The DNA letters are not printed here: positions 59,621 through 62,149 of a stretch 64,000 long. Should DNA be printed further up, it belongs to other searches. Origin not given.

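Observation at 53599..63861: Dense nitrogen-control supercluster with two GSI genes, glnD, split glnE and glnB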

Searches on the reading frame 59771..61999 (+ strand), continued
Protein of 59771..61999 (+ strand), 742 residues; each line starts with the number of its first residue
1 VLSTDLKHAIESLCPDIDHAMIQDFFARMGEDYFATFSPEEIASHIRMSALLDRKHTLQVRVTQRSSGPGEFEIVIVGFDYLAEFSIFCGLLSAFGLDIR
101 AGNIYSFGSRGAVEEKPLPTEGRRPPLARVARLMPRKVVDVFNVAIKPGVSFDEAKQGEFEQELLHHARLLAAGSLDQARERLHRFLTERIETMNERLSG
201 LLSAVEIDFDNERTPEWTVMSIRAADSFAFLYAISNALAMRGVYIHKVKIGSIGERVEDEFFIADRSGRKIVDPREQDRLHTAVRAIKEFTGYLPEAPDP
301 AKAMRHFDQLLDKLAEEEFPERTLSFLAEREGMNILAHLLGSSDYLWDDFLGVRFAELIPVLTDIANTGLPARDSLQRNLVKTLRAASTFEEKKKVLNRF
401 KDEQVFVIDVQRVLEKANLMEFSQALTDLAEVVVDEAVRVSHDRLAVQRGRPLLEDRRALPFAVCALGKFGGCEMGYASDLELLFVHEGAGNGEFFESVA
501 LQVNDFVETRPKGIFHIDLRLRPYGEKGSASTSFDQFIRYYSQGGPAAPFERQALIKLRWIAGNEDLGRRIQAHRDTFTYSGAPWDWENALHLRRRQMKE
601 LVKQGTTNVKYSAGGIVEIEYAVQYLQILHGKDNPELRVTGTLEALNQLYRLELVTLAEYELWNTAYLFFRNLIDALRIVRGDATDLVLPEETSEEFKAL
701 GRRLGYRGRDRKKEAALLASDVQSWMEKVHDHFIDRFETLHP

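Call 29: search_protein_families(library=pfam, proteins=[P0126, P0133, P0129, P0147, P0158, P0215, P0221, P0192], max_evalue=0.001)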
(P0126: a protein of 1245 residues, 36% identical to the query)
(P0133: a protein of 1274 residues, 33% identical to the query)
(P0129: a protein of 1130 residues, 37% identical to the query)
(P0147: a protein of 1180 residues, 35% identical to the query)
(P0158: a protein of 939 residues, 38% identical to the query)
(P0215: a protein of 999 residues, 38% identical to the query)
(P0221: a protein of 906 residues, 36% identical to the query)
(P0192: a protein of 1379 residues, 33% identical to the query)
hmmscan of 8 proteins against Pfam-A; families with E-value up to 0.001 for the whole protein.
P0126 (1245 aa): 5 families
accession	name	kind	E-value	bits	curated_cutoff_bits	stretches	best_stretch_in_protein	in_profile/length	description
PF03710.21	GlnE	-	4.9e-103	344.3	24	2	109-337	7-251/252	Glutamate-ammonia ligase adenylyltransferase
PF08335.16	GlnD_UR_UTase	-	8.9e-45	152.6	21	2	357-497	2-139/141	GlnD PII-uridylyltransferase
PF24931.1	ACT_ACR9_3rd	-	3e-09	37.3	27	1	707-783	2-79/98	ACR9-like, ACT-like domain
PF01842.31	ACT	-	3.5e-06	27.1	27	1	718-770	1-55/66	ACT domain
PF10335.14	DUF294_C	-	1.3e-05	25.5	22.5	0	1148-1184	59-95/145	Putative nucleotidyltransferase substrate binding domain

P0133 (1274 aa): 3 families
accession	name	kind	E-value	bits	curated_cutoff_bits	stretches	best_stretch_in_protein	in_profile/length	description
PF03710.21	GlnE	-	6.8e-105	350.4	24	2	854-1096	3-247/252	Glutamate-ammonia ligase adenylyltransferase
PF08335.16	GlnD_UR_UTase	-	1.7e-38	132.2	21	2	1122-1256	10-135/141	GlnD PII-uridylyltransferase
PF24931.1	ACT_ACR9_3rd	-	0.00045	20.7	27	0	203-273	1-73/98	ACR9-like, ACT-like domain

P0129 (1130 aa): 6 families
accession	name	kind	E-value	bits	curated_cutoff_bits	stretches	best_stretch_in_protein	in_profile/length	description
PF03710.21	GlnE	-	4.5e-91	305.2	24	2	52-276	2-250/252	Glutamate-ammonia ligase adenylyltransferase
PF08335.16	GlnD_UR_UTase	-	4.4e-41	140.7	21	2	297-433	2-138/141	GlnD PII-uridylyltransferase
PF01842.31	ACT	-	5.2e-07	29.8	27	0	616-666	1-53/66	ACT domain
PF10335.14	DUF294_C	-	8.4e-07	29.3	22.5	0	304-391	24-106/145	Putative nucleotidyltransferase substrate binding domain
PF24931.1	ACT_ACR9_3rd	-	1.2e-05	25.7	27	1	605-679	2-77/98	ACR9-like, ACT-like domain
PF03445.19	DUF294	-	5e-05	23.6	21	0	136-213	18-100/138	Putative nucleotidyltransferase DUF294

P0147 (1180 aa): 4 families
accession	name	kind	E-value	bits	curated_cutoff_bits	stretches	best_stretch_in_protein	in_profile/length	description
PF03710.21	GlnE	-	2.2e-92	309.4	24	2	256-505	2-250/252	Glutamate-ammonia ligase adenylyltransferase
PF08335.16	GlnD_UR_UTase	-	1.6e-40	138.8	21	2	1031-1179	6-141/141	GlnD PII-uridylyltransferase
PF01842.31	ACT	-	1.6e-05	25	27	0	153-203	14-62/66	ACT domain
PF10335.14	DUF294_C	-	0.00096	19.4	22.5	0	568-605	57-94/145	Putative nucleotidyltransferase substrate binding domain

P0158 (939 aa): 5 families
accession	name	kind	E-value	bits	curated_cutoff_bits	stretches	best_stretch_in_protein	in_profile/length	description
PF08335.16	GlnD_UR_UTase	-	1.9e-41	141.8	21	2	29-164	11-136/141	GlnD PII-uridylyltransferase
PF03710.21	GlnE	-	1.4e-39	136.5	24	1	510-763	3-248/252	Glutamate-ammonia ligase adenylyltransferase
PF24931.1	ACT_ACR9_3rd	-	4.1e-08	33.6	27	1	382-456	2-77/98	ACR9-like, ACT-like domain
PF10335.14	DUF294_C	-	2.2e-05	24.7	22.5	0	73-137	58-124/145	Putative nucleotidyltransferase substrate binding domain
PF01842.31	ACT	-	6.6e-05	23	27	0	394-443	2-53/66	ACT domain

P0215 (999 aa): 4 families
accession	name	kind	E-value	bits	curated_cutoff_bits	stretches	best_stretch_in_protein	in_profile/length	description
PF03710.21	GlnE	-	9.3e-42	143.6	24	1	583-830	2-248/252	Glutamate-ammonia ligase adenylyltransferase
PF08335.16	GlnD_UR_UTase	-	2.5e-13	50.7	21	1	849-988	2-137/141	GlnD PII-uridylyltransferase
PF24931.1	ACT_ACR9_3rd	-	3.2e-06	27.5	27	1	456-532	2-79/98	ACR9-like, ACT-like domain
PF01842.31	ACT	-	1.6e-05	25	27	0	467-518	1-54/66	ACT domain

P0221 (906 aa): 2 families
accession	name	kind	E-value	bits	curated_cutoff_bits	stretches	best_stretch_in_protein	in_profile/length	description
PF03710.21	GlnE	-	1e-44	153.3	24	1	335-584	2-249/252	Glutamate-ammonia ligase adenylyltransferase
PF08335.16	GlnD_UR_UTase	-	1.2e-11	45.2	21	1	605-747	11-138/141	GlnD PII-uridylyltransferase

P0192 (1379 aa): 2 families
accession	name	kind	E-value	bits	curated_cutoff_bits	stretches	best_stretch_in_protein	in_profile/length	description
PF03710.21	GlnE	-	6.1e-96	321.1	24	3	384-632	3-249/252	Glutamate-ammonia ligase adenylyltransferase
PF08335.16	GlnD_UR_UTase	-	9e-40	136.4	21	2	1237-1368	9-137/141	GlnD PII-uridylyltransferase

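Call 30: list_cluster_members(proteins=[P0126, P0133, P0127, P0139, P0147, P0158, P0215, P0121, P0123, P0162])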
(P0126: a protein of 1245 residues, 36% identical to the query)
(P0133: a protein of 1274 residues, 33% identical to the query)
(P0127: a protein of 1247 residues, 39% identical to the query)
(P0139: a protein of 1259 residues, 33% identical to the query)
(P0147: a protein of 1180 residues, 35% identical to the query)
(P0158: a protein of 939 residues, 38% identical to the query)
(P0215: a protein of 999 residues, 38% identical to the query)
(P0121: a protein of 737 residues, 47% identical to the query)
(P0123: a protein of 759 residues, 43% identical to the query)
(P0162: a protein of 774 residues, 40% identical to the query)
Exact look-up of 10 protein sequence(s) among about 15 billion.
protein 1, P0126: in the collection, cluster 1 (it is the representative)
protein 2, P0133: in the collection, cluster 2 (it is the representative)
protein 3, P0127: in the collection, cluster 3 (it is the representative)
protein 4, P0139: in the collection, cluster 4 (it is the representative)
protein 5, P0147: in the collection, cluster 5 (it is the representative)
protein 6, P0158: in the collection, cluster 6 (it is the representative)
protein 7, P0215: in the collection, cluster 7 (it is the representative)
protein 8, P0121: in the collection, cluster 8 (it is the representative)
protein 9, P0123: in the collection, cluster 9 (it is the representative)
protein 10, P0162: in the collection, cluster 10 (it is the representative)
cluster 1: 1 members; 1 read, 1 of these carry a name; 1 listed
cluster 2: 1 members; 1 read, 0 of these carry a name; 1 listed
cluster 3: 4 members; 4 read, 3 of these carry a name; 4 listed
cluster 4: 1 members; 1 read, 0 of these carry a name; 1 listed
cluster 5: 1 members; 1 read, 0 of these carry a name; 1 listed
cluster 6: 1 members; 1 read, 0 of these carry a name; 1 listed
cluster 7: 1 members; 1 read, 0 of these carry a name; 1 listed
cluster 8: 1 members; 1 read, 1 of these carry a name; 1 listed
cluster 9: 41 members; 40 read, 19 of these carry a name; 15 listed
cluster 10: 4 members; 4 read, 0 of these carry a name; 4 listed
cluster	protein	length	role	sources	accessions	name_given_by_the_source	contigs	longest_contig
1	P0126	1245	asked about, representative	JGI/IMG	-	glutamate-ammonia-ligase adenylyltransferase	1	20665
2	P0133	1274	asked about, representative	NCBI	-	-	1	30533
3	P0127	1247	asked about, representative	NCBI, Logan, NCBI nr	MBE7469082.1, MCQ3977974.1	MAG: glutamine synthetase adenylyltransferase [Anaerolineae bacterium] | ACT domain-containing protein [Anaerolineales bacterium]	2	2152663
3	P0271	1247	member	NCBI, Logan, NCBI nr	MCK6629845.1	MAG: ACT domain-containing protein [Anaerolineae bacterium] | ACT domain-containing protein [Anaerolineae bacterium]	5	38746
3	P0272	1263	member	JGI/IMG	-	glutamate-ammonia-ligase adenylyltransferase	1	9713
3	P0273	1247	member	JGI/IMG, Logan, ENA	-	-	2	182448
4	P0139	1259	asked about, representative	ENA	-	-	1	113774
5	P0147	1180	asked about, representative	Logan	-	-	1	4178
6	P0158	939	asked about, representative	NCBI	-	-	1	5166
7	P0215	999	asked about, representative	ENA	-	-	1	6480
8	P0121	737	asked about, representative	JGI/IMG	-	[glutamine synthetase] adenylyltransferase / [glutamine synthetase]-adenylyl-L-tyrosine ...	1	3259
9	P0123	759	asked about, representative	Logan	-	-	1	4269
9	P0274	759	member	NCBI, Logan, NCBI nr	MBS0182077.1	MAG: hypothetical protein JSS39_06715 [Nitrospira sp.] | hypothetical protein [Nitrospira sp.]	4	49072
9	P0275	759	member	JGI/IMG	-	glutamate-ammonia-ligase adenylyltransferase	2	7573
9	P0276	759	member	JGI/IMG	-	glutamate-ammonia-ligase adenylyltransferase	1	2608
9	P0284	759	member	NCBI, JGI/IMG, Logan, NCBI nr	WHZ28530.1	MAG: glutamine synthetase adenylyl-L-tyrosine phosphorylase/glutamate-ammonia-ligase ... | glutamate-ammonia-ligase adenylyltransferase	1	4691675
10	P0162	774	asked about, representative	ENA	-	-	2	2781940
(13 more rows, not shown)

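Call 32: find_encoding_contigs(protein=P0065, flank=10000, max_places=1)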
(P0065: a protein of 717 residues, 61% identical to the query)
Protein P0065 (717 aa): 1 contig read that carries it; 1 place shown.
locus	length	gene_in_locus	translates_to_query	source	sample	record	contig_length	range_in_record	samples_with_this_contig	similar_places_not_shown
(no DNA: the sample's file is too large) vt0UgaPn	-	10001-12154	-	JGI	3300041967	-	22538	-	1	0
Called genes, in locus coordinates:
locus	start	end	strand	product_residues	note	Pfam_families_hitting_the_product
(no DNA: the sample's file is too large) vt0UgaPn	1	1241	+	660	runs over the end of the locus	PF17148:DUF5117, PF16313:DUF4953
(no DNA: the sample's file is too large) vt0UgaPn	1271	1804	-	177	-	PF02397:Bac_transf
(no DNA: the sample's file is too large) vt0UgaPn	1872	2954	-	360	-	PF13439:Glyco_transf_4, PF20706:GT4-conflict (weak), PF00534:Glycos_transf_1, PF13692:Glyco_trans_1_4, PF13524:Glyco_trans_1_2 (faint)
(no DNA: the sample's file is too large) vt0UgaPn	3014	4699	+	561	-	PF13424:TPR_12 (faint), PF13431:TPR_17 (faint), PF24575:TPR_Slam (faint), PF00515:TPR_1 (faint), PF13371:TPR_9 (weak), PF13432:TPR_16 (weak), PF07719:TPR_2 (weak), PF14559:TPR_19 (weak), +6 more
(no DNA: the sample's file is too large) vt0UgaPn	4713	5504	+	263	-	-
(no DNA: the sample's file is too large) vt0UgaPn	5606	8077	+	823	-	PF01842:ACT (faint), PF08335:GlnD_UR_UTase, PF27444:GlnD_3rd (weak), PF01966:HD (weak), PF22629:ACT_AHAS_ss (faint), PF13291:ACT_4 (faint)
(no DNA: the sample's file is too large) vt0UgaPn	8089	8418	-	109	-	PF00543:P-II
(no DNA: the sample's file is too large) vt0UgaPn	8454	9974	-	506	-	PF03710:GlnE, PF08335:GlnD_UR_UTase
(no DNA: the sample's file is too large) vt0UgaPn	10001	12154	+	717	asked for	PF27446:GlnD_5th (faint), PF24931:ACT_ACR9_3rd (faint), PF03710:GlnE, PF08335:GlnD_UR_UTase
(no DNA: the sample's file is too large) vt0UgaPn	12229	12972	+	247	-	-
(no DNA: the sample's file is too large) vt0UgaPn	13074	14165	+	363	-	PF03328:HpcH_HpaI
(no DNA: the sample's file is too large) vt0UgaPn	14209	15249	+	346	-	PF00753:Lactamase_B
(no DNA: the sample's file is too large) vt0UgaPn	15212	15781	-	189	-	-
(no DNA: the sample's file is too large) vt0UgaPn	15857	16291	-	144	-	-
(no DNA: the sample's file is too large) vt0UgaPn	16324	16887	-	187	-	PF04542:Sigma70_r2, PF08281:Sigma70_r4_2, PF04545:Sigma70_r4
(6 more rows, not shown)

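Call 36: list_cluster_members(proteins=[P0141, P0145, P0149, P0153, P0165, P0147, P0132, P0137, P0140, P0261])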
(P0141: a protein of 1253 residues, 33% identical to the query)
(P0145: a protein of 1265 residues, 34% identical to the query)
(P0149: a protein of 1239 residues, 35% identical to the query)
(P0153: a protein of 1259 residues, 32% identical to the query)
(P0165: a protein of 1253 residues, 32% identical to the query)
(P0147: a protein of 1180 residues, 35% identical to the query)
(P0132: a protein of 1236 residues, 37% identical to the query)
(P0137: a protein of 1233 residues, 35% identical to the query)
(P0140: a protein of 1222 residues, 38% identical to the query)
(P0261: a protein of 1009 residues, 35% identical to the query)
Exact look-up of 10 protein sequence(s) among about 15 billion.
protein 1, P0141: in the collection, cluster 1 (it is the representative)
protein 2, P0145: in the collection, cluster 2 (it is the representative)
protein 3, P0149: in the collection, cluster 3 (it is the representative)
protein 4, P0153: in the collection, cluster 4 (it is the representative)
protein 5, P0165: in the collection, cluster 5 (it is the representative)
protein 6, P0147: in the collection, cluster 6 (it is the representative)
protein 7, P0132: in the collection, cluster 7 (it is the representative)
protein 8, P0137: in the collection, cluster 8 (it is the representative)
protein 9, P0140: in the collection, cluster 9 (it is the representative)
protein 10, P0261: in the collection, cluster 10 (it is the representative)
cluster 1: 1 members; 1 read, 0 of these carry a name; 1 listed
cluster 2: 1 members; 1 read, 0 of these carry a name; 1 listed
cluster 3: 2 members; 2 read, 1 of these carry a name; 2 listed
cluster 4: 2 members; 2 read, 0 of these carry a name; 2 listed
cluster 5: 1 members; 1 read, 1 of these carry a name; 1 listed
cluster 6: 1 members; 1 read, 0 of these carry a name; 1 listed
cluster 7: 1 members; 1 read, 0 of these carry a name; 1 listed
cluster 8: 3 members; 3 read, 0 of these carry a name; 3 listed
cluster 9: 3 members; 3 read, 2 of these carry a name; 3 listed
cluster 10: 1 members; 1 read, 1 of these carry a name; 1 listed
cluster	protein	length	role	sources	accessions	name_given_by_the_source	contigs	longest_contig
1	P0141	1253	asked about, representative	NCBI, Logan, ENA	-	-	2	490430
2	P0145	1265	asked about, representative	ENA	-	-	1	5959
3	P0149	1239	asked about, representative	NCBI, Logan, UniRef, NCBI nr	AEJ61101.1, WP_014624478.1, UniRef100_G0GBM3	glutamate-ammonia ligase adenylyltransferase [Spirochaeta thermophila DSM 6578] | Glutamate-ammonia ligase adenylyltransferase n=1 Tax=Winmispira thermophila (strain ATCC ... | [glutamate--ammonia-ligase] adenylyltransferase [Spirochaeta thermophila]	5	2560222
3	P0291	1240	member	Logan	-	-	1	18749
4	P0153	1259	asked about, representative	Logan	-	-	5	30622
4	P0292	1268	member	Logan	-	-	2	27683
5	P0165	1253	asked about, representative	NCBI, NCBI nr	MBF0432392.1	MAG: hypothetical protein HQK83_13995 [Fibrobacteria bacterium] | hypothetical protein [Fibrobacteria bacterium]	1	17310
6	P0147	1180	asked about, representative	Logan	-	-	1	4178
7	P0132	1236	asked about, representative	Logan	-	-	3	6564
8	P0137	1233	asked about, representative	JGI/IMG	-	-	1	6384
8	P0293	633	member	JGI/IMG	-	-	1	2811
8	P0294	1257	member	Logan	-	-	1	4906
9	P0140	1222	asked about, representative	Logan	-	-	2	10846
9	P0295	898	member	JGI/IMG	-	glutamate-ammonia-ligase adenylyltransferase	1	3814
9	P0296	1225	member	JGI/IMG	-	glutamate-ammonia-ligase adenylyltransferase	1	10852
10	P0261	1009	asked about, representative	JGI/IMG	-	glutamine synthetase adenylyltransferase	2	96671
